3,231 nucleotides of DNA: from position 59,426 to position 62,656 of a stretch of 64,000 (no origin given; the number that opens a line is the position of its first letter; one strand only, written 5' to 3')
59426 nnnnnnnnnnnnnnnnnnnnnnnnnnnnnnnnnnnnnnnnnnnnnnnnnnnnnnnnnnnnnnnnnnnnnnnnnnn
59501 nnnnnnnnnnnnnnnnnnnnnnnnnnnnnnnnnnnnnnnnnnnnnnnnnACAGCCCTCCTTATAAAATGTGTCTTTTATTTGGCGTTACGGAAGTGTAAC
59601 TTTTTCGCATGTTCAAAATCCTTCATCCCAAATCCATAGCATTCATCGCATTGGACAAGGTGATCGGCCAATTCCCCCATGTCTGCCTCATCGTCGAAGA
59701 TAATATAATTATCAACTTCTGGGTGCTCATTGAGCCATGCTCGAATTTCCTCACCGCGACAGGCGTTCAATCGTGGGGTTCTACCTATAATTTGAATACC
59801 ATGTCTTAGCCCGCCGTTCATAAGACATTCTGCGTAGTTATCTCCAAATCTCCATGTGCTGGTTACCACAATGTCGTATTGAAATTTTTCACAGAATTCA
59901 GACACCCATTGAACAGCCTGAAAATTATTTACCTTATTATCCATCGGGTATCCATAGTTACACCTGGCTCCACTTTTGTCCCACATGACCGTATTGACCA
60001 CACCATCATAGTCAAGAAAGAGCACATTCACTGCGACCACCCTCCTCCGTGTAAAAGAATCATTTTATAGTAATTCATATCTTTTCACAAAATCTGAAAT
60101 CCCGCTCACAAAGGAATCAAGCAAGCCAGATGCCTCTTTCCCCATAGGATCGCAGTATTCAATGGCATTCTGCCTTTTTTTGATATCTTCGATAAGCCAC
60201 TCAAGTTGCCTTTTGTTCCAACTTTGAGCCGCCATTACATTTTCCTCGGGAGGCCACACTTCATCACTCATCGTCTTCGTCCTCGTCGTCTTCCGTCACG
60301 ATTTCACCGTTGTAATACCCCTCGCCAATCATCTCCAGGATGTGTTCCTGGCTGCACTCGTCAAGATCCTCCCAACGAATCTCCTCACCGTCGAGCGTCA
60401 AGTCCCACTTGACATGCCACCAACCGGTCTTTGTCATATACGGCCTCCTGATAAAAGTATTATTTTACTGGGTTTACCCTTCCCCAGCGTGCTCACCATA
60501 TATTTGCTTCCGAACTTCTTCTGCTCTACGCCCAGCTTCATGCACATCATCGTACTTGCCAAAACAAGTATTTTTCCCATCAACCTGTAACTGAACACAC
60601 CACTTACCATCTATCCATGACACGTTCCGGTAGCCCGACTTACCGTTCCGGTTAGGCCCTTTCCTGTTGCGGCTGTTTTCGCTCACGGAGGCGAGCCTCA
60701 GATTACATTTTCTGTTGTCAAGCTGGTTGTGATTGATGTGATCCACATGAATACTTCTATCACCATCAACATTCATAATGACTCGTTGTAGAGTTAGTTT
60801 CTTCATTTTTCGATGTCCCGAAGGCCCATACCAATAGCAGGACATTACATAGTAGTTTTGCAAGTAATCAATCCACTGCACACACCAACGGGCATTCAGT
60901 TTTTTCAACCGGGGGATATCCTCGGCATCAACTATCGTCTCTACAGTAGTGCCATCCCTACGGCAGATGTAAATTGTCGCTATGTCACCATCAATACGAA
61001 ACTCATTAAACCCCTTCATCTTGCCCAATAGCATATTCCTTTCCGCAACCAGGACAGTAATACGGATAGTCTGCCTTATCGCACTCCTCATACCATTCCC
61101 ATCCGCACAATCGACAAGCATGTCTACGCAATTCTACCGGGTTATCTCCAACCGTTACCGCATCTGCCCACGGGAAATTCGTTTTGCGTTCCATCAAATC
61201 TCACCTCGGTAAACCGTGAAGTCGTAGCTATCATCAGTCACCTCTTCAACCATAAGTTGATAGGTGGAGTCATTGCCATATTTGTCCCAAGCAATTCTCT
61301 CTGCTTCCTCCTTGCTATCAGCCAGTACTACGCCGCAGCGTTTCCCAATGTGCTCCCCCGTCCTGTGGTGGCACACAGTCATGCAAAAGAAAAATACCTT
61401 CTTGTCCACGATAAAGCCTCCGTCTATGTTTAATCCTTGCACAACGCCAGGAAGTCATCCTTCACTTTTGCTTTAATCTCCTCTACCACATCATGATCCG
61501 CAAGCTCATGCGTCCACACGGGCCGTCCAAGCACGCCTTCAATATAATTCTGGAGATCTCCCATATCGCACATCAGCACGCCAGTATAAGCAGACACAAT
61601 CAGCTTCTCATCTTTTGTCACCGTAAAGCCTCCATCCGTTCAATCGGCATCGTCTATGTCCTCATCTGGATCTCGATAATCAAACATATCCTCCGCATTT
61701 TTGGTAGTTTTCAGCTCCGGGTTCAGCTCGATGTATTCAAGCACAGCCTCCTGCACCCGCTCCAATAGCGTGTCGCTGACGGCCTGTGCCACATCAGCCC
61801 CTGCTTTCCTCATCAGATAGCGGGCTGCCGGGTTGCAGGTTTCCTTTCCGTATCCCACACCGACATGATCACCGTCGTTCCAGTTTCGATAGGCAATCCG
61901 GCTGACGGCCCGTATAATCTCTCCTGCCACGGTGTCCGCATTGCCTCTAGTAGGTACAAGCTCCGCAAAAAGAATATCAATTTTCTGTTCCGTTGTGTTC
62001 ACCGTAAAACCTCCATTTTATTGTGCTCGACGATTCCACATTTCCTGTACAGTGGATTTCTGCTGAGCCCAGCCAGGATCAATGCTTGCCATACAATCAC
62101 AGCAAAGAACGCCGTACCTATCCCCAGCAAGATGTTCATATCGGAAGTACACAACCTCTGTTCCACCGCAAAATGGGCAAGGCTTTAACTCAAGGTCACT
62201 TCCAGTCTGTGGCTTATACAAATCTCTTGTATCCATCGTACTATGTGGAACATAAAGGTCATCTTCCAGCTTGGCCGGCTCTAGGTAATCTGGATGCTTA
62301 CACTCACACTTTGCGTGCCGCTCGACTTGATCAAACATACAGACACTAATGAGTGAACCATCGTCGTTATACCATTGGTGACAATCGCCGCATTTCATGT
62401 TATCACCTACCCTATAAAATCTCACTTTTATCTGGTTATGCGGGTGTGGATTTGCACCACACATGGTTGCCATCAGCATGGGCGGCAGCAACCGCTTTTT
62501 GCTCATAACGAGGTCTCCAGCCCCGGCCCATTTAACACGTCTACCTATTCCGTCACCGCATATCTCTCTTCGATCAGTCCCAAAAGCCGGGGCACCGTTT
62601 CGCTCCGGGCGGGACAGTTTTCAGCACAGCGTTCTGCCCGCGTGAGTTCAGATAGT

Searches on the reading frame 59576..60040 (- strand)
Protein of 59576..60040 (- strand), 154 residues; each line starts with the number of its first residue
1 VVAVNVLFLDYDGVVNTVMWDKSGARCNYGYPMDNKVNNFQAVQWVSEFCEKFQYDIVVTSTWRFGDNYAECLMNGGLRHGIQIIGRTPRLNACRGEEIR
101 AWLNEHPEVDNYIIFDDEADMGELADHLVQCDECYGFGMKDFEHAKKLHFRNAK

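Call 65: search_protein_families(library=padloc, max_evalue=0.01, proteins=[window:59576-60040:-])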
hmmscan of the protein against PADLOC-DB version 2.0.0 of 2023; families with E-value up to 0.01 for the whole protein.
window:59576-60040:- (154 aa): 0 families

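Call 86: search_protein_families(library=phrogs, max_evalue=0.001, proteins=[window:59576-60040:-])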
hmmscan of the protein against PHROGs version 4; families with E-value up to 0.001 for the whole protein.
window:59576-60040:- (154 aa): 1 family
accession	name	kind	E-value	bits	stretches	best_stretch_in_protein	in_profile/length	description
phrog_1818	-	unknown function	3.4e-23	83.1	1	5-148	6-151/161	-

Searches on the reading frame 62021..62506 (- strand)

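Call 26: search_protein_families(library=pfam, max_evalue=0.001, proteins=[window:62021-62506:-])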
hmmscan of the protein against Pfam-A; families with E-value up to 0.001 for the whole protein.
seq(162 aa): 1 family
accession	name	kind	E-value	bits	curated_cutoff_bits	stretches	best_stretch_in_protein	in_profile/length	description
PF14354.12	Lar_restr_allev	-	1.1e-10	42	28.6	1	106-161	2-58/58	Restriction alleviation protein Lar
